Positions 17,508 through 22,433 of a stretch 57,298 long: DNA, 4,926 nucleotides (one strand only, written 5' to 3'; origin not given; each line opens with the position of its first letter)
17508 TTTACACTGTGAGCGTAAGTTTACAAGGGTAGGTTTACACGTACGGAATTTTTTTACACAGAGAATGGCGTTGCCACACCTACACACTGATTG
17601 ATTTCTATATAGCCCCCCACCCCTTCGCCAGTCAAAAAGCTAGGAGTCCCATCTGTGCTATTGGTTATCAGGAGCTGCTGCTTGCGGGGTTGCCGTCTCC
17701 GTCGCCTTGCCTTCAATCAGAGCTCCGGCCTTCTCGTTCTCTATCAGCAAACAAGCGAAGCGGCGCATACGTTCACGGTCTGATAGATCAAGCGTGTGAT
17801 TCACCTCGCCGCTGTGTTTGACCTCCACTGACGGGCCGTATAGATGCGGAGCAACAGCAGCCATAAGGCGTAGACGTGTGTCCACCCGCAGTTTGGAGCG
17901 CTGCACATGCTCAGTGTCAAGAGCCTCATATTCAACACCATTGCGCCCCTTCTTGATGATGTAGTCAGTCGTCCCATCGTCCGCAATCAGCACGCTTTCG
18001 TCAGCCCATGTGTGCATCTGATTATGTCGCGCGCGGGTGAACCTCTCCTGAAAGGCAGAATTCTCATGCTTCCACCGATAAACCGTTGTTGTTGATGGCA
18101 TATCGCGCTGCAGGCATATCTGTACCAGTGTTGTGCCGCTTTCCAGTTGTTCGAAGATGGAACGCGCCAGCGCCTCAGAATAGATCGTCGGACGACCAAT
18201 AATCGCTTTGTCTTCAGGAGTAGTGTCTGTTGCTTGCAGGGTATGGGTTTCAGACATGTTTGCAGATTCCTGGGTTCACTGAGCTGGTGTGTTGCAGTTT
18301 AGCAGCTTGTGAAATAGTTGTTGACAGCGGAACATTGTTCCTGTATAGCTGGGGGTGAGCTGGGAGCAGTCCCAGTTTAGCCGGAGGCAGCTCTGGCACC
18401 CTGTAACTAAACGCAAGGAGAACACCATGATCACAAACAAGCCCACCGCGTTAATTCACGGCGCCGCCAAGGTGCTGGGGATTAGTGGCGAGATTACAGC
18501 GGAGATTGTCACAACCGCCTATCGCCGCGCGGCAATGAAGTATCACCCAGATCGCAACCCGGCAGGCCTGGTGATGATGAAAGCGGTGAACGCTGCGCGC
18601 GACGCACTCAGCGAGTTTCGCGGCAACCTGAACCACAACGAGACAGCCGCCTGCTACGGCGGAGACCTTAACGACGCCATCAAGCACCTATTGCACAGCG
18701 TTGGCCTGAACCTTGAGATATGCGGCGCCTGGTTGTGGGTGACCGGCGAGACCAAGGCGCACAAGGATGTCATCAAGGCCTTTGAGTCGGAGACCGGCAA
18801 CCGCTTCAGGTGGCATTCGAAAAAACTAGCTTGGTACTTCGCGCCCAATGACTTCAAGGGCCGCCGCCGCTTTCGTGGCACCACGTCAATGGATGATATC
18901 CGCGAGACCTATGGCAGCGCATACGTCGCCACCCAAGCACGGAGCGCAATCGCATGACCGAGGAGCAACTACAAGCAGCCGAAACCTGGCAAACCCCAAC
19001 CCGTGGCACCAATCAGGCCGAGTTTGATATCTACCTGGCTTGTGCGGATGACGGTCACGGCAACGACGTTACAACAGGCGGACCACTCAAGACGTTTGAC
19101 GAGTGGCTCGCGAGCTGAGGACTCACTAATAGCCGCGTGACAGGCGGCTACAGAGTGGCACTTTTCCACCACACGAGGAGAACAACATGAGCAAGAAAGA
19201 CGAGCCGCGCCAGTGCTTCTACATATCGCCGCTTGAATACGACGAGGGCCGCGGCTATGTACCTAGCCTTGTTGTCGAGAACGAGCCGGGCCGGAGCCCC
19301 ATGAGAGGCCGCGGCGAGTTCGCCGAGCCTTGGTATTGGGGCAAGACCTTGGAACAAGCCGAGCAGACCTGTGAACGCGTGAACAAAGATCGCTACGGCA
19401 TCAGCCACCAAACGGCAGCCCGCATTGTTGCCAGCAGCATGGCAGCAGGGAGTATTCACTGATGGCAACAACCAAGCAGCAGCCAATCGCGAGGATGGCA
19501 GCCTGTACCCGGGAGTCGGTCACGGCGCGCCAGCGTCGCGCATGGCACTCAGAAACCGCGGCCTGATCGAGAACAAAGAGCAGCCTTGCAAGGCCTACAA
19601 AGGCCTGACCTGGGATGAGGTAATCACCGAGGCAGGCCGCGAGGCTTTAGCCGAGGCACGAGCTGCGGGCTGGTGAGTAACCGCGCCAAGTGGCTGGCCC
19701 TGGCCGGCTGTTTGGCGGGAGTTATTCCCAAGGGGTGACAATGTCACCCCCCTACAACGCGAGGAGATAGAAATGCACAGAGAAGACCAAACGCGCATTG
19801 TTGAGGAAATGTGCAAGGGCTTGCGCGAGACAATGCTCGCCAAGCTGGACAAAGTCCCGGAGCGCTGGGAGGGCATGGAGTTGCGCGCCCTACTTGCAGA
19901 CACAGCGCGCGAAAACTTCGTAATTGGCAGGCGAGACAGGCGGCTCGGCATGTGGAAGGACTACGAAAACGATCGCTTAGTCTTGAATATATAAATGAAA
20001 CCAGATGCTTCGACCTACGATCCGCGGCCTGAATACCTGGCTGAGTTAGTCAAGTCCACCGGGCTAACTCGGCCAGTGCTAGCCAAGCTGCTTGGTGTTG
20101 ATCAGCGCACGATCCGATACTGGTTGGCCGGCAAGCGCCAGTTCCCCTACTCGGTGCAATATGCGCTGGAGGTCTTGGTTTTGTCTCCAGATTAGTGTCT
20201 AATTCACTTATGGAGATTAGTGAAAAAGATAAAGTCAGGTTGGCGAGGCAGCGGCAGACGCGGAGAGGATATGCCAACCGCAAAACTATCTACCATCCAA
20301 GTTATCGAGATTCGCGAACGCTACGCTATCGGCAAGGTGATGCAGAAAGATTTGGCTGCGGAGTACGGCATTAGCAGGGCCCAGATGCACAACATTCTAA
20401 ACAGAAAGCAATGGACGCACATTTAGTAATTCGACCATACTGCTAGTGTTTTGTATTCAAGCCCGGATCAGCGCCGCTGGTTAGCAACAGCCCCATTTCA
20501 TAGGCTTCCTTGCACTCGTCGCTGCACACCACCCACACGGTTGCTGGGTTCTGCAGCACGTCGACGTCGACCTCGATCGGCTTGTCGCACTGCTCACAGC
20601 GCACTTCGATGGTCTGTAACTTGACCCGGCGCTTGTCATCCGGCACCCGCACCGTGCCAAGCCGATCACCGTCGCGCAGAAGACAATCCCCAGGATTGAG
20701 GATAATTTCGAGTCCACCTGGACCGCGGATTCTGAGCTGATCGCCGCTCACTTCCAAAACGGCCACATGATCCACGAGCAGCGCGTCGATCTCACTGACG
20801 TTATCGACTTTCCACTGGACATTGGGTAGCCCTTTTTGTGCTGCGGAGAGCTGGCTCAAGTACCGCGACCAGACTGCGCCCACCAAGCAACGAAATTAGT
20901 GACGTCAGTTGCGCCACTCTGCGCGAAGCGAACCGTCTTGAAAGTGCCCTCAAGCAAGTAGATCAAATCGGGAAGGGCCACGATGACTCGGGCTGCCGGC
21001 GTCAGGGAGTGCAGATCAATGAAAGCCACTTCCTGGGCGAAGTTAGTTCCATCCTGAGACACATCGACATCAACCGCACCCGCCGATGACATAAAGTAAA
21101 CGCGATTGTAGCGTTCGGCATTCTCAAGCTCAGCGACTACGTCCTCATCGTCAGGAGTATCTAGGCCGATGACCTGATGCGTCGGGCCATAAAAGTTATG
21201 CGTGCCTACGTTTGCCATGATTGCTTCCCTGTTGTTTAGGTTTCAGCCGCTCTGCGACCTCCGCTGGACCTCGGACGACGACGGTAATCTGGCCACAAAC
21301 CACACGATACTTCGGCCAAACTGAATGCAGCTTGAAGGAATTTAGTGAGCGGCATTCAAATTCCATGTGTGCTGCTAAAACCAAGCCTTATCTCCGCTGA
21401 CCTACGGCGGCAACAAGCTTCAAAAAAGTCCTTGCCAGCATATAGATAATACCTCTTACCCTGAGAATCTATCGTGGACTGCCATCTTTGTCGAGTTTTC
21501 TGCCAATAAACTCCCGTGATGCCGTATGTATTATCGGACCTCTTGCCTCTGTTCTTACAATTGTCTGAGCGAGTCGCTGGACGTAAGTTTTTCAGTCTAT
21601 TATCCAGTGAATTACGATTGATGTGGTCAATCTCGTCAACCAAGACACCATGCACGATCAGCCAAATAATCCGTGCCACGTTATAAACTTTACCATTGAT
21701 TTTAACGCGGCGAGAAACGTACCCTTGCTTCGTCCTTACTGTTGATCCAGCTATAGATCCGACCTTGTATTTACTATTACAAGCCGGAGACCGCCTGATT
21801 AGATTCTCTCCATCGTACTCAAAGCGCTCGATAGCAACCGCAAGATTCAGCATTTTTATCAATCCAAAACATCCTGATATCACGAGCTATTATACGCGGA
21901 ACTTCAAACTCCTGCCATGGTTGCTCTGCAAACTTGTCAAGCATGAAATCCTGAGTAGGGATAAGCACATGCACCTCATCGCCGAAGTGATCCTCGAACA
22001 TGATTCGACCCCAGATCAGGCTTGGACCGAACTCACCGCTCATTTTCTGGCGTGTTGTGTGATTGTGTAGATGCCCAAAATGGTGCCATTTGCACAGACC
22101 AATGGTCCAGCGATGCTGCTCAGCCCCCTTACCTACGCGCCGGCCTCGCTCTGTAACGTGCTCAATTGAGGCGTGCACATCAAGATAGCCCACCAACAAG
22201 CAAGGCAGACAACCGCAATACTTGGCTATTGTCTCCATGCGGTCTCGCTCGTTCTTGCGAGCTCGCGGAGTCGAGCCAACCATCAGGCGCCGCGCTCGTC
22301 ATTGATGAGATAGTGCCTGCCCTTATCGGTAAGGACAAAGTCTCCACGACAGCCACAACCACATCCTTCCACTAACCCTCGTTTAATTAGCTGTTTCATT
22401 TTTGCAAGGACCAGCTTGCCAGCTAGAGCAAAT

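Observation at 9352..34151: Dispersed family of 19-bp palindromes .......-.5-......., with three perfect copies 14-22 nt upstream of start codons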

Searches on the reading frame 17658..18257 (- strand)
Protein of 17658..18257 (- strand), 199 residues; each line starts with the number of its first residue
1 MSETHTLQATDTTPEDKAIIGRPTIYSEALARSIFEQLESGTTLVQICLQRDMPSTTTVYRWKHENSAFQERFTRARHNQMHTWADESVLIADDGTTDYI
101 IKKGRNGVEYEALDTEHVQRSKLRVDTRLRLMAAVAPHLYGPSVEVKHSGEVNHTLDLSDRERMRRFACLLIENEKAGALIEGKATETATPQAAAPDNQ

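Call 21: search_protein_families(library=phrogs, proteins=[window:17658-18257:-], max_evalue=0.001)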
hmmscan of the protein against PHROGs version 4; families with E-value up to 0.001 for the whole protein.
window:17658-18257:- (199 aa): 3 families
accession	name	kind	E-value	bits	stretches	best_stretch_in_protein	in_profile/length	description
phrog_1482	-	head and packaging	1e-31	110.5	1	15-158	4-131/147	terminase small subunit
phrog_4044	-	head and packaging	9.2e-05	23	1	32-126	30-113/180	terminase small subunit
phrog_309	-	head and packaging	0.00043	21.4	0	9-80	121-194/319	terminase small subunit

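Call 22: search_protein_families(library=pfam, proteins=[window:17658-18257:-], max_evalue=0.01)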
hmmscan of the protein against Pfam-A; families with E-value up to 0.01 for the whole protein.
window:17658-18257:- (199 aa): 1 family
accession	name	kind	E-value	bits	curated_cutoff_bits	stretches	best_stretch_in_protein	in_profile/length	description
PF20901.3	Sf6_terminase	-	2.5e-29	101.9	27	1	26-146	1-105/106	Bacteriophage Sf6, terminase small subunit-like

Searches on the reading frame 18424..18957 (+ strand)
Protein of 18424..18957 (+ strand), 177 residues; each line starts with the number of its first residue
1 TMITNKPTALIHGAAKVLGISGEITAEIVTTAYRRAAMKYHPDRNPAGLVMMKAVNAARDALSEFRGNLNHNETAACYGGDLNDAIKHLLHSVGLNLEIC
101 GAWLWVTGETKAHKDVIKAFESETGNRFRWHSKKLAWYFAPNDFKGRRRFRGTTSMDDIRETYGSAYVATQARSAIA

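Call 16: search_protein_families(library=pfam, proteins=[window:18424-18957:+], max_evalue=0.01)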
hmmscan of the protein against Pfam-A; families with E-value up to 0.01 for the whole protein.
window:18424-18957:+ (177 aa): 1 family
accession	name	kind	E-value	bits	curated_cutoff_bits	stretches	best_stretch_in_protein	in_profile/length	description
PF00226.36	DnaJ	-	8.5e-09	35.8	27.8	1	16-64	4-55/63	DnaJ domain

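Call 17: search_protein_families(library=phrogs, proteins=[window:18424-18957:+], max_evalue=0.001)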
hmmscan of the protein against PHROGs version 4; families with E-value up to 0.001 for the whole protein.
window:18424-18957:+ (177 aa): 5 families
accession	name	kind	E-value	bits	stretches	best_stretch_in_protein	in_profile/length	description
phrog_15863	-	unknown function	1.6e-28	101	1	29-172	159-302/312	-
phrog_9210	-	unknown function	7.3e-07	30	1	15-63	152-200/204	-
phrog_13942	-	unknown function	7.9e-07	29.7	1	14-65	17-67/336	-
phrog_11153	-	unknown function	9.2e-05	23.2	1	17-64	10-59/337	-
phrog_14336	-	unknown function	0.00012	22.5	1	17-64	9-58/363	-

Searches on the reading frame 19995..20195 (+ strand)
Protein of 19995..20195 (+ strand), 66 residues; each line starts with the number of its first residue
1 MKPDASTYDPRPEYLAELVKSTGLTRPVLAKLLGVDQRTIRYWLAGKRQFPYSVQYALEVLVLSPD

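Call 16: search_protein_families(library=pfam, proteins=[window:19995-20195:+], max_evalue=0.01)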
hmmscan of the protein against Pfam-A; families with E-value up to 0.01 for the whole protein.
window:19995-20195:+ (66 aa): 8 families
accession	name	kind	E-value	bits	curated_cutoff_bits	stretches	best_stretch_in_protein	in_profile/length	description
PF13560.12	HTH_31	-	1.3e-05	25.8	27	1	14-54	5-46/64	Helix-turn-helix domain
PF15943.11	YdaS_toxin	-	0.00022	21.4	30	1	25-54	10-39/65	Bacterial toxin YdaS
PF00376.29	MerR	-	0.00072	19.8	28.2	1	29-43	5-19/38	MerR family regulatory protein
PF01381.28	HTH_3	-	0.00084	19.8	23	1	16-49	2-35/55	Helix-turn-helix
PF13384.12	HTH_23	-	0.0012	19.1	24.6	1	17-45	12-39/50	Homeodomain-like domain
PF20432.4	Xre-like-HTH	-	0.0036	18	25.8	1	15-47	15-46/63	Antitoxin Xre-like helix-turn-helix domain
PF13518.12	HTH_28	-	0.0042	17.6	25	1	18-45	8-34/52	Helix-turn-helix domain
PF13411.12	MerR_1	-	0.0051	17.3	21.6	0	29-44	6-21/69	MerR HTH family regulatory protein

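Call 17: search_protein_families(library=phrogs, proteins=[window:19995-20195:+], max_evalue=0.001)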
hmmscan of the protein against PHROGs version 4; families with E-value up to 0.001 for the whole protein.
window:19995-20195:+ (66 aa): 7 families
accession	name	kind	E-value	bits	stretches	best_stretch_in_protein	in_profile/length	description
phrog_3865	-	unknown function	3.3e-13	50.7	1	1-62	2-68/74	-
phrog_3626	-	unknown function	0.00018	22.6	1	29-58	31-60/82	-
phrog_4779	-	transcription regulation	0.00031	22.2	1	15-47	7-39/98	transcriptional regulator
phrog_35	-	transcription regulation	0.00056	21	0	17-51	80-113/181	transcriptional repressor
phrog_14341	-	transcription regulation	0.00058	20.6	1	10-63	3-56/184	transcriptional repressor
phrog_409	-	transcription regulation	0.00059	21.4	1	17-61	19-60/127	transcriptional regulator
phrog_2328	-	transcription regulation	0.00062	20.6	1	17-52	22-57/128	transcriptional repressor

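Call 55: search_protein_families(library=ncbifam, proteins=[window:19995-20195:+], max_evalue=0.01)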
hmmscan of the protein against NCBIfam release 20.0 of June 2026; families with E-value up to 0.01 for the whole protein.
window:19995-20195:+ (66 aa): 1 family
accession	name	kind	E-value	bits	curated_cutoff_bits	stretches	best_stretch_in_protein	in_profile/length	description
NF040522.1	VC1465_fam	subfamily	3.2e-05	23.9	70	1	21-59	7-44/111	VC1465 family Xer recombination activation factor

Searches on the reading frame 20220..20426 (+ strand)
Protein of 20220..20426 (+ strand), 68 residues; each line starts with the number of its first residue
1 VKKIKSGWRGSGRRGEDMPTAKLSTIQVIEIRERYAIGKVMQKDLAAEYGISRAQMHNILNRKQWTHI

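Call 16: search_protein_families(library=pfam, proteins=[window:20220-20426:+], max_evalue=0.01)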
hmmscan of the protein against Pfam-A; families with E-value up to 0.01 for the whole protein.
window:20220-20426:+ (68 aa): 1 family
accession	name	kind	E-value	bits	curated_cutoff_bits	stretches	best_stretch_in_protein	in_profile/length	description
PF13443.12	HTH_26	-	0.0043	17.7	22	1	39-63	10-34/63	Cro/C1-type HTH DNA-binding domain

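Call 17: search_protein_families(library=phrogs, proteins=[window:20220-20426:+], max_evalue=0.001)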
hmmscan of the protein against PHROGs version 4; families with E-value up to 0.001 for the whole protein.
window:20220-20426:+ (68 aa): 2 families
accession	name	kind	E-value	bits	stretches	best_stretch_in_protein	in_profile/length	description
phrog_59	-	DNA, RNA and nucleotide metabolism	2.2e-05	25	1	16-68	245-275/423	HNH endonuclease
phrog_6156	-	DNA, RNA and nucleotide metabolism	5.4e-05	23.6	1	14-67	177-229/261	endonuclease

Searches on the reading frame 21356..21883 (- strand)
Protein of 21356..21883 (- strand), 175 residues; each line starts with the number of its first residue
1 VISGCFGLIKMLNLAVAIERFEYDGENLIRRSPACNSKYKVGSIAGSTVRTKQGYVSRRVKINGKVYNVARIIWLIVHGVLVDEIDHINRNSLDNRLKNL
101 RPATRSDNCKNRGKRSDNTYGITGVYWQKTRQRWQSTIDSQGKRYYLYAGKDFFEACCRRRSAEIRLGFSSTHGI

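Call 64: search_protein_families(library=pfam, proteins=[window:21356-21883:-], max_evalue=0.01)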
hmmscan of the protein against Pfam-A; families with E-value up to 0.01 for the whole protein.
window:21356-21883:- (175 aa): 2 families
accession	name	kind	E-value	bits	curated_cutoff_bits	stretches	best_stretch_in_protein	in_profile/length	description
PF13392.12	HNH_3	-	3.2e-08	33.5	24.8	1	71-108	5-44/46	HNH endonuclease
PF00847.26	AP2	-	0.0083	16.8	33.3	0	121-144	2-25/54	AP2 domain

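Call 65: search_protein_families(library=phrogs, proteins=[window:21356-21883:-], max_evalue=0.001)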
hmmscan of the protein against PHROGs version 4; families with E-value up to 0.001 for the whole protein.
window:21356-21883:- (175 aa): 9 families
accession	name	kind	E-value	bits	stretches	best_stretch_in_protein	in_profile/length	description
phrog_99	-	DNA, RNA and nucleotide metabolism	9.3e-49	168.1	1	10-174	107-267/383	HNH endonuclease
phrog_4578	-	DNA, RNA and nucleotide metabolism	9.8e-27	94.4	1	83-173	30-120/130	HNH endonuclease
phrog_59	-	DNA, RNA and nucleotide metabolism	1.2e-11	45.6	1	48-125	171-246/423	HNH endonuclease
phrog_3593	-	DNA, RNA and nucleotide metabolism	1.6e-09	38.7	1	52-147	80-176/210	HNH endonuclease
phrog_374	-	DNA, RNA and nucleotide metabolism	6.5e-09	36.1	1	84-157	325-396/617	HNH endonuclease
phrog_959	-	DNA, RNA and nucleotide metabolism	2.8e-08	34.6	1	54-119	41-111/138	HNH endonuclease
phrog_30377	-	DNA, RNA and nucleotide metabolism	1.5e-06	29.2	1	61-126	4-68/82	HNH endonuclease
phrog_1492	-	DNA, RNA and nucleotide metabolism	6e-05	23.3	1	49-110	92-157/414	HNH endonuclease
phrog_36769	-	unknown function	0.0002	21.8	1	77-146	250-326/367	-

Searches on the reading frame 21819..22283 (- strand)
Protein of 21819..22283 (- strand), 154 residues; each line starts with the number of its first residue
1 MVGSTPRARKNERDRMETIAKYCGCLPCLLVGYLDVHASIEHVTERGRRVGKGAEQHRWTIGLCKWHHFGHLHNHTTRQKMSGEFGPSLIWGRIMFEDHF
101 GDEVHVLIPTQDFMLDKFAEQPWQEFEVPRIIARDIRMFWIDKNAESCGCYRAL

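Call 64: search_protein_families(library=pfam, proteins=[window:21819-22283:-], max_evalue=0.01)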
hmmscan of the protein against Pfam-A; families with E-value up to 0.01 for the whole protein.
window:21819-22283:- (154 aa): 1 family
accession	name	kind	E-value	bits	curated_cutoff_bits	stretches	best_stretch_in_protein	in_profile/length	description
PF16786.11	RecA_dep_nuc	-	5.2e-10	39.8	26.9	1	11-108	4-96/103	Recombination enhancement, RecA-dependent nuclease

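Call 65: search_protein_families(library=phrogs, proteins=[window:21819-22283:-], max_evalue=0.001)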
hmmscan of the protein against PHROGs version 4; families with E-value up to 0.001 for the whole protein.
window:21819-22283:- (154 aa): 1 family
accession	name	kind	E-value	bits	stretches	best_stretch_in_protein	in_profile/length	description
phrog_1588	-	unknown function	6.1e-12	46.5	1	5-112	20-111/132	-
